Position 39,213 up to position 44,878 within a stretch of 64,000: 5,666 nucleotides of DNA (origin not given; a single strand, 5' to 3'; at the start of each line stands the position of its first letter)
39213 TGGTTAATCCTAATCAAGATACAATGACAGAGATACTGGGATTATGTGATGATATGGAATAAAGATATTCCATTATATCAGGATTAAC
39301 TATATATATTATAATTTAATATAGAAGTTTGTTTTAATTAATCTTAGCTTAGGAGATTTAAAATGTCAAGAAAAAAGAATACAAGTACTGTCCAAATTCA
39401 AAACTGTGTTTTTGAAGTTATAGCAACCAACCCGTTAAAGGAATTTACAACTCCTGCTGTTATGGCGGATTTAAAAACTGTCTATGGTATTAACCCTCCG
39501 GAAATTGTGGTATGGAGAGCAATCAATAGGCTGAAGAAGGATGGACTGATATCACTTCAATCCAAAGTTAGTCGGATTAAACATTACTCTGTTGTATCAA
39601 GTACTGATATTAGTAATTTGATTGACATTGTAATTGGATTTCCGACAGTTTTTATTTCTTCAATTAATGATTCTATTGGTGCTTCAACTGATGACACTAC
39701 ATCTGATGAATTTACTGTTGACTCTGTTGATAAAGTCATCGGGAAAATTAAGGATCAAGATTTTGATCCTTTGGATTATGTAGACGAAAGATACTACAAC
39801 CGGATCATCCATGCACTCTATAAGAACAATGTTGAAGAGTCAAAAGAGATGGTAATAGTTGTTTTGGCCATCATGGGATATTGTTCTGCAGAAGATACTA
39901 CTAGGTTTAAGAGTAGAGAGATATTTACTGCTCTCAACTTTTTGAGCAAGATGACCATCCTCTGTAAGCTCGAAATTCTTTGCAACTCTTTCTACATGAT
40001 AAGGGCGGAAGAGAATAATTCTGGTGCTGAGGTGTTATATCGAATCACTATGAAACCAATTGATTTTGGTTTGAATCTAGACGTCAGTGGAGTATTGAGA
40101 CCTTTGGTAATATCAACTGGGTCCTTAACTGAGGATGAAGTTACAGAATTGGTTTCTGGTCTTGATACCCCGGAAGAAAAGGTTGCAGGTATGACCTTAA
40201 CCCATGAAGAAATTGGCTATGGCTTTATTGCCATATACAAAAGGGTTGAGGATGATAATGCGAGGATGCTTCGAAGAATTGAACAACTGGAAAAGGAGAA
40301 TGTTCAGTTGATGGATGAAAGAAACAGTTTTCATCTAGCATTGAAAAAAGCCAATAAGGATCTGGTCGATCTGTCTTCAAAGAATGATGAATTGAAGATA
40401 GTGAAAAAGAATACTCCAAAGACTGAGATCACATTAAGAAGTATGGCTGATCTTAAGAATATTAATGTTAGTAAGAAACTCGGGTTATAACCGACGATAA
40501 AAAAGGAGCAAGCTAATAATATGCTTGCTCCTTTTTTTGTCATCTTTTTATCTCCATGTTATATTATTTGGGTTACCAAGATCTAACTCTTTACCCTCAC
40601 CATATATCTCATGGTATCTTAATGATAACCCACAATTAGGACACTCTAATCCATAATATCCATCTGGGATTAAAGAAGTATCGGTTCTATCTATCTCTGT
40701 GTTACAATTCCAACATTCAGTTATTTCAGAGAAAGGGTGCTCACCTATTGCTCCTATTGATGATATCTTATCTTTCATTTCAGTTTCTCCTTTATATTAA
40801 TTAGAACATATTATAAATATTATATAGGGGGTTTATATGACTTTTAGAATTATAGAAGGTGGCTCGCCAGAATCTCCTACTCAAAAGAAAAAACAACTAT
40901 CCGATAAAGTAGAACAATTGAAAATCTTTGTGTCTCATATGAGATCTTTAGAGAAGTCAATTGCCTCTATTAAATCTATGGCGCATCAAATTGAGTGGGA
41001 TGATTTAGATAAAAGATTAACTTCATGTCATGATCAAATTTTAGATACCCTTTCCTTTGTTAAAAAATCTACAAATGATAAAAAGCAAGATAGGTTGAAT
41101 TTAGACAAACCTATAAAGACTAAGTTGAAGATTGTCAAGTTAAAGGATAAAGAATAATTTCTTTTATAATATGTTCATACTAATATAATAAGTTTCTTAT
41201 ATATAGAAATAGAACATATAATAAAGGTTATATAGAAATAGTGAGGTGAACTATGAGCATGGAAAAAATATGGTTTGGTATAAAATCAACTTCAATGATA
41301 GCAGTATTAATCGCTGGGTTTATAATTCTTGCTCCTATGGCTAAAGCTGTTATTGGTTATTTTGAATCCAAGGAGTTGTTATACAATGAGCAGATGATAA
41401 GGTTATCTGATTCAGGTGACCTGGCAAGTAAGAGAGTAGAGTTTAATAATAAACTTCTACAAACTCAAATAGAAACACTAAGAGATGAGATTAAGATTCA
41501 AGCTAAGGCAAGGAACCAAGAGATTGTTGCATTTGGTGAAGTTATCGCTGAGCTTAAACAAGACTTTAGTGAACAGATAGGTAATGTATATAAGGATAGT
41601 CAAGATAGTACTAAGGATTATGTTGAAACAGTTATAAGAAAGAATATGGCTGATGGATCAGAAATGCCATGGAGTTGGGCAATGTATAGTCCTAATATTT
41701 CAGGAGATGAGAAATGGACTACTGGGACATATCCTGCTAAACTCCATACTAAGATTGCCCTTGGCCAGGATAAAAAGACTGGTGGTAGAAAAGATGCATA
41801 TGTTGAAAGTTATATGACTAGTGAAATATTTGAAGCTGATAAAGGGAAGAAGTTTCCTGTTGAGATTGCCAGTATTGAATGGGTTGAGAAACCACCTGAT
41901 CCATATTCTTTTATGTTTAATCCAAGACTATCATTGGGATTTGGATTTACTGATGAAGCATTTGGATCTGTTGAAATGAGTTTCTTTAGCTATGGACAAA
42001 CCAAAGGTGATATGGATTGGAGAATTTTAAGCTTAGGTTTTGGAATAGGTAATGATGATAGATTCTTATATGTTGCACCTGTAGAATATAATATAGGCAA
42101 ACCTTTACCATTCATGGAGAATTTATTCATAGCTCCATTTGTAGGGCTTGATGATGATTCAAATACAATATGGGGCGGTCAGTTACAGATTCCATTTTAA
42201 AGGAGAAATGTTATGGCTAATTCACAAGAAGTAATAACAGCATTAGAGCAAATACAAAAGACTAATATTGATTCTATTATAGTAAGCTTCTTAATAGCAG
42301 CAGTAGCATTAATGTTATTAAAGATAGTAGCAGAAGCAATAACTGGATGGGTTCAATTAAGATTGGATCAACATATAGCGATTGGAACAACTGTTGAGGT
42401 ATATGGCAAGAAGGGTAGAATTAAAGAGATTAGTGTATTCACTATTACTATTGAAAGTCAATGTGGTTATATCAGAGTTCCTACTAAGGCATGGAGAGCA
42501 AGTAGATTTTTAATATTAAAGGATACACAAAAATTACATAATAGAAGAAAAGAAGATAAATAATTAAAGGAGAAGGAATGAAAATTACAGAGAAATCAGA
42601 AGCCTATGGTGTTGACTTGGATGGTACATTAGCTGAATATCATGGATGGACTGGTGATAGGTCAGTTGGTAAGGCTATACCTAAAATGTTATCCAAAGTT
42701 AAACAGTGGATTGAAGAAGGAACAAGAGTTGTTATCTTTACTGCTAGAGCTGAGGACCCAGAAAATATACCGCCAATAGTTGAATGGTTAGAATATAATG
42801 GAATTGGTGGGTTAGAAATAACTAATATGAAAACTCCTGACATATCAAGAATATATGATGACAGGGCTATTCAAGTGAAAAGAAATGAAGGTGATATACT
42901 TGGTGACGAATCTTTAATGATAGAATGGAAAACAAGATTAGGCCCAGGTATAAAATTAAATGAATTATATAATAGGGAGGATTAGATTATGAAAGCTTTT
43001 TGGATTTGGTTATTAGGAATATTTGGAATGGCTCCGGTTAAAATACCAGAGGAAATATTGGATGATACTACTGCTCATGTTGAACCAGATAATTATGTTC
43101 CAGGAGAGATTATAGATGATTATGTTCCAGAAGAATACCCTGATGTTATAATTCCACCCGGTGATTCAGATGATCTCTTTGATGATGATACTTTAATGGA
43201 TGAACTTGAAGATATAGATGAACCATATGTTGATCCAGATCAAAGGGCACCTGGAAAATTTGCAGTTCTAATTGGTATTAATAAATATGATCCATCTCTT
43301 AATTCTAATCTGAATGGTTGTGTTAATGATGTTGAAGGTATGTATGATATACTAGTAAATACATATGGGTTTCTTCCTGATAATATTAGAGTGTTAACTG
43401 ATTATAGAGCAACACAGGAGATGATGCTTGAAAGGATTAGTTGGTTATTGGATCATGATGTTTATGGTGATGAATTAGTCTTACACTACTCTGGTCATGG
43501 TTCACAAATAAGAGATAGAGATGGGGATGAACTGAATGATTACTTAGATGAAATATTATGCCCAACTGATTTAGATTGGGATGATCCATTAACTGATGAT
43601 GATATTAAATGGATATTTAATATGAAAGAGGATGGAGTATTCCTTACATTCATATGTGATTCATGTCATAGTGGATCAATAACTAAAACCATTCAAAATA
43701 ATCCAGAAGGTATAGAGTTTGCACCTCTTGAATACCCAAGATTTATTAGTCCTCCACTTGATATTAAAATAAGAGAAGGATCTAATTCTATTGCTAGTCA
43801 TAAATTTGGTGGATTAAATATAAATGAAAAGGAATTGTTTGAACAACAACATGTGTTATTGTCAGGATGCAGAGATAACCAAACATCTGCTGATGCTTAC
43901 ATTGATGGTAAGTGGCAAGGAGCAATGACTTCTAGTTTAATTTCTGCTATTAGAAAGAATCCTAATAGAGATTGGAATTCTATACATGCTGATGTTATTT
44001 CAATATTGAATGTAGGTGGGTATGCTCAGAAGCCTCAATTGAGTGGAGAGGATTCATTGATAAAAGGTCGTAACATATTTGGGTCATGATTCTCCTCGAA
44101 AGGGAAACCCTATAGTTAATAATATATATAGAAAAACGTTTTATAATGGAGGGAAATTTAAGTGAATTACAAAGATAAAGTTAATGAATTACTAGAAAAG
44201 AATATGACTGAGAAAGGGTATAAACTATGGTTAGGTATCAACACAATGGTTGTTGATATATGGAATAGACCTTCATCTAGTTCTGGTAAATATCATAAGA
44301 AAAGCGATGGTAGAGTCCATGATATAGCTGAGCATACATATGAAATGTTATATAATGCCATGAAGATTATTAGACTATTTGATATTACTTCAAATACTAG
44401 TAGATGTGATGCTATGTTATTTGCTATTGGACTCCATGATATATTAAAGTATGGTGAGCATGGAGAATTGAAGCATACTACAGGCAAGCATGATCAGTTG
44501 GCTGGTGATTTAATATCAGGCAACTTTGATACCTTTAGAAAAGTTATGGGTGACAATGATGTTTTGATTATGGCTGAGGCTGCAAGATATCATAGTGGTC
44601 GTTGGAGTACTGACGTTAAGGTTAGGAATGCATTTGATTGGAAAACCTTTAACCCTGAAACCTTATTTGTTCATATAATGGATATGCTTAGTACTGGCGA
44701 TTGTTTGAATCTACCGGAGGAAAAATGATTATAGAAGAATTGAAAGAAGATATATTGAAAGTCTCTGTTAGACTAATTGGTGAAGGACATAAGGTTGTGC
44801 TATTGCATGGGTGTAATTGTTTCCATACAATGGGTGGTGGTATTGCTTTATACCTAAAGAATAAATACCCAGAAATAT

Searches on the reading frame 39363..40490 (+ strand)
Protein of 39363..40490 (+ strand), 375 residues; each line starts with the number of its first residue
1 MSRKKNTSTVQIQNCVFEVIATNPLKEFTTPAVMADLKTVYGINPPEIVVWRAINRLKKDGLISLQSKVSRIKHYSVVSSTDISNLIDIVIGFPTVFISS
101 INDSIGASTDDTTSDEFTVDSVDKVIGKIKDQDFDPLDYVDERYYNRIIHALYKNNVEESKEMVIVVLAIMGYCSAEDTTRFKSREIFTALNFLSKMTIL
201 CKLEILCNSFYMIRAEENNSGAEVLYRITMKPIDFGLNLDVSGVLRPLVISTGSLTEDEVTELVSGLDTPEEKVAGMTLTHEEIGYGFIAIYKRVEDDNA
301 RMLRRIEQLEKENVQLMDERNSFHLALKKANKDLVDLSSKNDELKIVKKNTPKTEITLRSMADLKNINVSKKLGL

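Call 11: search_protein_families(library=phrogs, proteins=[window:39363-40490:+], max_evalue=0.001)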
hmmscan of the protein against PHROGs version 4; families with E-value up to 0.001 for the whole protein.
window:39363-40490:+ (375 aa): 0 families

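Call 36: search_protein_families(library=pfam, proteins=[window:39363-40490:+], max_evalue=0.01)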
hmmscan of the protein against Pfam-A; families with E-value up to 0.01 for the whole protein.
window:39363-40490:+ (375 aa): 2 families
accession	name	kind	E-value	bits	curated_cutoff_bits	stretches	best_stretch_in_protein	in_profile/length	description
PF12325.13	TMF_TATA_bd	-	0.0056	17.2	29.1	0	301-361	16-76/115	TATA element modulatory factor 1 TATA binding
PF14197.11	Cep57_CLD_2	-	0.0058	17.1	27.1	0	297-345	10-58/67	Centrosome localisation domain of PPC89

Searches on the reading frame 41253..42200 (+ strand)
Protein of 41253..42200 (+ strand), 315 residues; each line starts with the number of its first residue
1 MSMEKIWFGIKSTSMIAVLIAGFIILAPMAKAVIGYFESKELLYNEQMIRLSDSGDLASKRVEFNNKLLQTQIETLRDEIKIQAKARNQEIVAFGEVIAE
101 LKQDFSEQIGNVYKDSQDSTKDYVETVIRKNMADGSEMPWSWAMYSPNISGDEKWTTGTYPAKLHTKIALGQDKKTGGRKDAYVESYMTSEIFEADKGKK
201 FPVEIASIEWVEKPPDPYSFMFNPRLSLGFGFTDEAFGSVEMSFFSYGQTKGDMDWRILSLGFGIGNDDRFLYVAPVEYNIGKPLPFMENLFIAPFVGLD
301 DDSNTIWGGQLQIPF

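Call 11: search_protein_families(library=phrogs, proteins=[window:41253-42200:+], max_evalue=0.001)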
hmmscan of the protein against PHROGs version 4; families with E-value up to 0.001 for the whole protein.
window:41253-42200:+ (315 aa): 0 families

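Call 36: search_protein_families(library=pfam, proteins=[window:41253-42200:+], max_evalue=0.01)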
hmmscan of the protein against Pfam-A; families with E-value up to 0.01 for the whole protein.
window:41253-42200:+ (315 aa): 1 family
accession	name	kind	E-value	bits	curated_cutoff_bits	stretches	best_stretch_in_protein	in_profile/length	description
PF11014.13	DUF2852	-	0.0064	17.1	22.5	0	13-83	7-80/116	Protein of unknown function (DUF2852)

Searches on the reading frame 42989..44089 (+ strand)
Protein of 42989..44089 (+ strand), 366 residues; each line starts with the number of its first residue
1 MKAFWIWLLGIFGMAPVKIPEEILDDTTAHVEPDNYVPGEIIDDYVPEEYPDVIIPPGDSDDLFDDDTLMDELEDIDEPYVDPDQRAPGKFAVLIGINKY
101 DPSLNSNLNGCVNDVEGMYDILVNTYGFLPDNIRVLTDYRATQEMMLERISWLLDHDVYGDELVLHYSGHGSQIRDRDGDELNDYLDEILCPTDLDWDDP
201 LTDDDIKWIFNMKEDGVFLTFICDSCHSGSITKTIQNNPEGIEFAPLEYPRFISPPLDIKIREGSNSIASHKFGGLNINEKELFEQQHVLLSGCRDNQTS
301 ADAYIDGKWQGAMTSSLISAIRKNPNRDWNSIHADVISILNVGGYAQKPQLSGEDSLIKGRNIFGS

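Call 11: search_protein_families(library=phrogs, proteins=[window:42989-44089:+], max_evalue=0.001)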
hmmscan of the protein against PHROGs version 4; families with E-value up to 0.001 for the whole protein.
window:42989-44089:+ (366 aa): 0 families

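Call 36: search_protein_families(library=pfam, proteins=[window:42989-44089:+], max_evalue=0.01)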
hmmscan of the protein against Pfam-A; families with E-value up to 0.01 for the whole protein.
window:42989-44089:+ (366 aa): 1 family
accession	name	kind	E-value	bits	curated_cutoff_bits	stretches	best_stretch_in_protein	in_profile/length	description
PF00656.27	Peptidase_C14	-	2.2e-29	103.2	21.4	1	90-353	2-225/233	Caspase domain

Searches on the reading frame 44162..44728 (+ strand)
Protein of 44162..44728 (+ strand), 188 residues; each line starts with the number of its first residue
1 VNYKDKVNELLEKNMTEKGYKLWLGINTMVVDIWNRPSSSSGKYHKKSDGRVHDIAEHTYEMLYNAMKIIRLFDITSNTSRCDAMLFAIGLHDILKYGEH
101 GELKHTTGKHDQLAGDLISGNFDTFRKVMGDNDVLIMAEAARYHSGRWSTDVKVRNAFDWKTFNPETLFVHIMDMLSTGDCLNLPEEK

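Call 11: search_protein_families(library=phrogs, proteins=[window:44162-44728:+], max_evalue=0.001)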
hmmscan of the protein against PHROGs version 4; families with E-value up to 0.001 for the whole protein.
window:44162-44728:+ (188 aa): 2 families
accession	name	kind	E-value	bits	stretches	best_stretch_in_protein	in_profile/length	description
phrog_5889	-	unknown function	4.4e-18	66.6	1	30-183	46-198/242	-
phrog_3921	-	unknown function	0.00053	20.4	1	42-151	18-119/227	-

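Call 36: search_protein_families(library=pfam, proteins=[window:44162-44728:+], max_evalue=0.01)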
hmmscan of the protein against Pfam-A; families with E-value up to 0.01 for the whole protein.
window:44162-44728:+ (188 aa): 1 family
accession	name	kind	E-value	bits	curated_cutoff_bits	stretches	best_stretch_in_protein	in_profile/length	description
PF01966.28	HD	-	0.00017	22.3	22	1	56-177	2-114/116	HD domain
